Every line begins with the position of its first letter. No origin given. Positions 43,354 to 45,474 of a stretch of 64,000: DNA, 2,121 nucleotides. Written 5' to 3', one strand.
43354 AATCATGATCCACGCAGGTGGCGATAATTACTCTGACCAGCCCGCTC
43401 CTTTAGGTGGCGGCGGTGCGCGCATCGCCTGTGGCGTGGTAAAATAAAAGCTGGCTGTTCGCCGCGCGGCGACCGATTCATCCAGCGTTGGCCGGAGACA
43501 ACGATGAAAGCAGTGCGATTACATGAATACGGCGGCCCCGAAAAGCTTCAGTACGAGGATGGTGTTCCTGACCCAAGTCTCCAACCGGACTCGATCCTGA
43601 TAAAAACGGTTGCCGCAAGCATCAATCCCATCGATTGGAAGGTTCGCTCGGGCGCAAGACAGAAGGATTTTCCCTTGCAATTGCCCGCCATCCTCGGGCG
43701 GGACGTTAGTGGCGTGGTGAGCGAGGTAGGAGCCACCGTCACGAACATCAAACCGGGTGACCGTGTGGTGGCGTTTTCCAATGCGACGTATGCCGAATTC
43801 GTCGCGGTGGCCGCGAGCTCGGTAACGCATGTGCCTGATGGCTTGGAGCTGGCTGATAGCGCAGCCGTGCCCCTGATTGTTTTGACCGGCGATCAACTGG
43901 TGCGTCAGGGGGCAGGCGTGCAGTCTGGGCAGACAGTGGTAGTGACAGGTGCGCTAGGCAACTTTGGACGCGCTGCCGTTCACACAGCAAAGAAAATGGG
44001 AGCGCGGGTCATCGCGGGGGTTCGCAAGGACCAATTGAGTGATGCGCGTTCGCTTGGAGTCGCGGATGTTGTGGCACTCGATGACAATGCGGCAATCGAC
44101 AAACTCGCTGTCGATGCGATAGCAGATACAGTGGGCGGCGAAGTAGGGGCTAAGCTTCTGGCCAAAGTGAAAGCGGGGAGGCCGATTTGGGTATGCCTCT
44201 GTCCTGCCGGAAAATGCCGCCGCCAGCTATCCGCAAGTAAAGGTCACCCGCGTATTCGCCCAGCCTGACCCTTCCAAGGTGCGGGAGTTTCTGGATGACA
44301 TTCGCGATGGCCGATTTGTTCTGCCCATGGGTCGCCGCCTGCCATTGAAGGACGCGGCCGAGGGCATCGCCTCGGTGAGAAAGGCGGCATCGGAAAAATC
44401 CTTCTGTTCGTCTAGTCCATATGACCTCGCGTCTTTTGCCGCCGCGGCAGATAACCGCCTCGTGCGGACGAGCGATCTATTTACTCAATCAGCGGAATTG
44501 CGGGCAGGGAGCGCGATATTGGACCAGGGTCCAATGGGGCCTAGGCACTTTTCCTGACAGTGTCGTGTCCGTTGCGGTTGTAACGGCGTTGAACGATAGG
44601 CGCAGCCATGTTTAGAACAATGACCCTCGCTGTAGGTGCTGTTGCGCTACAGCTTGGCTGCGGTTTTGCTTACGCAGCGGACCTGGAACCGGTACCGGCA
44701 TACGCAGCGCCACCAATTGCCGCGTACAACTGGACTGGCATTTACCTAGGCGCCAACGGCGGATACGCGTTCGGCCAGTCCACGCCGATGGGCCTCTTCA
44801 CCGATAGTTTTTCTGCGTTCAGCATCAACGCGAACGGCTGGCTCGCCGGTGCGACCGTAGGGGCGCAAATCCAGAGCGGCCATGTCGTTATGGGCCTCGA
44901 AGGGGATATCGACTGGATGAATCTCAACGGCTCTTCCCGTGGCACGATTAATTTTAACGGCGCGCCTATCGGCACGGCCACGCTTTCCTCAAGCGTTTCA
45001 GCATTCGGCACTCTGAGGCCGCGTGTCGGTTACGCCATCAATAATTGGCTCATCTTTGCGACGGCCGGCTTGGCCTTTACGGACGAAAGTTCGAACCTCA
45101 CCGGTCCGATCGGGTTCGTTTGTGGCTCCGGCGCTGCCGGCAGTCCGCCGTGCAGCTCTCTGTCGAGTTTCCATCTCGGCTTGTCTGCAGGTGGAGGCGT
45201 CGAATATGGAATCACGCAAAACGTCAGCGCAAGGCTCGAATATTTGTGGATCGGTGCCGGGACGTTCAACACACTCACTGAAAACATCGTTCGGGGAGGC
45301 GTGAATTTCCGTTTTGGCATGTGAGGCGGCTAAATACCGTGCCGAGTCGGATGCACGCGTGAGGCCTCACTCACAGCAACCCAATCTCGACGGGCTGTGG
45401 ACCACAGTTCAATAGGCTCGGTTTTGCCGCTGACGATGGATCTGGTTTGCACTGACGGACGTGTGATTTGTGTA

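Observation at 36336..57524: Recurrent 18-bp palindrome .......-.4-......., always intergenic and several copies upstream of envelope-protein genes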

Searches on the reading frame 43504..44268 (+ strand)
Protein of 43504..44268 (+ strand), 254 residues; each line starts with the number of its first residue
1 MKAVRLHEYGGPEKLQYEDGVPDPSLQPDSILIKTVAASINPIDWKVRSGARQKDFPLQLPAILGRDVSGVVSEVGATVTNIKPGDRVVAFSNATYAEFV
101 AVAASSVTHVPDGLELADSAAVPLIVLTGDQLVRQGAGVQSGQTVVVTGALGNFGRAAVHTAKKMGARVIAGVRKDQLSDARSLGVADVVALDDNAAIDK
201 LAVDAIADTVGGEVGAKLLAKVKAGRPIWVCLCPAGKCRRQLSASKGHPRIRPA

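Call 10: search_protein_families(library=pfam, proteins=[window:43504-44268:+], max_evalue=0.01)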
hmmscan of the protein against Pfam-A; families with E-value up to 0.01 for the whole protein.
window:43504-44268:+ (254 aa): 2 families
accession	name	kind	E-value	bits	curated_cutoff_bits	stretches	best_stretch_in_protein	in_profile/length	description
PF08240.17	ADH_N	-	2.2e-15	57.2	23.5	1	28-112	2-104/104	Alcohol dehydrogenase GroES-like domain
PF00107.32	ADH_zinc_N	-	2.2e-05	24.8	31.8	1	155-217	3-74/129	Zinc-binding dehydrogenase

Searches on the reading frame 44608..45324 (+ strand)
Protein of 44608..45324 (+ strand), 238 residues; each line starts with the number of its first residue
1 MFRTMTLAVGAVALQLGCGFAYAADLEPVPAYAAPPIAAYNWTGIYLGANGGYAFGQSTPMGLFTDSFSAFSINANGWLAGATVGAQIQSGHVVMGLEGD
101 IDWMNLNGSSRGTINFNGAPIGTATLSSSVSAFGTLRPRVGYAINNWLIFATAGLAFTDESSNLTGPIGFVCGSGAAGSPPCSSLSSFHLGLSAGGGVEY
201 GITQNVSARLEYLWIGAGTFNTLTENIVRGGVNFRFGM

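Call 10: search_protein_families(library=pfam, proteins=[window:44608-45324:+], max_evalue=0.01)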
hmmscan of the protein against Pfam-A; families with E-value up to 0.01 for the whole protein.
window:44608-45324:+ (238 aa): 2 families
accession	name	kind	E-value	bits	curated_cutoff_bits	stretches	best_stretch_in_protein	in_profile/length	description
PF13505.12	OMP_b-brl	-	2.2e-13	51.2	28.7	1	31-236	8-175/175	Outer membrane protein beta-barrel domain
PF01389.23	OmpA_membrane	-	0.0078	16.4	21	0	135-215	78-149/180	OmpA-like transmembrane domain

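Call 16: find_encoding_contigs(protein=window:44608-45324:+, flank=10000, max_places=6)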
Protein window:44608-45324:+ (238 aa): 4 contigs read that carry it; 4 places shown.
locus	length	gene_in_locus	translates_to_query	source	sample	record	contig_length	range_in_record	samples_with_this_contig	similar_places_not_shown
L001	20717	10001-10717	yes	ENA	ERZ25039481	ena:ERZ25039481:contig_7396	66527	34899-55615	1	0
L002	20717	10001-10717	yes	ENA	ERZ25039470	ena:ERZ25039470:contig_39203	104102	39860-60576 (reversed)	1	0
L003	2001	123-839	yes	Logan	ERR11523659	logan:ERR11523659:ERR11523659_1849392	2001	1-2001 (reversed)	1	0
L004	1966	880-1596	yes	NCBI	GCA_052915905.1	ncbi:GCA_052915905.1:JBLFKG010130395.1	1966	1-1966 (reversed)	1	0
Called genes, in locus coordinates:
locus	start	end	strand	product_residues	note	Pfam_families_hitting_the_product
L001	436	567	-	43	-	-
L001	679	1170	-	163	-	PF06186:DUF992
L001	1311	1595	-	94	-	-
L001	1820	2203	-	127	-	PF00072:Response_reg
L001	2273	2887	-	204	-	PF00072:Response_reg, PF08281:Sigma70_r4_2 (faint), PF00196:GerE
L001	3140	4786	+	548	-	PF17158:MASE4, PF02518:HATPase_c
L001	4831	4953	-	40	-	-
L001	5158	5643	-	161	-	-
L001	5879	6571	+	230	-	PF13557:Phenol_MetA_deg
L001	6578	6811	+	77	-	PF13557:Phenol_MetA_deg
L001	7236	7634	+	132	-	PF13428:TPR_14 (faint), PF13432:TPR_16 (faint), PF13414:TPR_11 (faint), PF14559:TPR_19, PF13431:TPR_17 (faint)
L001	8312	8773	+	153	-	PF00080:Sod_Cu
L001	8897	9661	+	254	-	PF08240:ADH_N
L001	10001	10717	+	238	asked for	PF13505:OMP_b-brl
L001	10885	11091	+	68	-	-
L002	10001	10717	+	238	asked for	PF13505:OMP_b-brl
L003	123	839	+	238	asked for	PF13505:OMP_b-brl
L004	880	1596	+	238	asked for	PF13505:OMP_b-brl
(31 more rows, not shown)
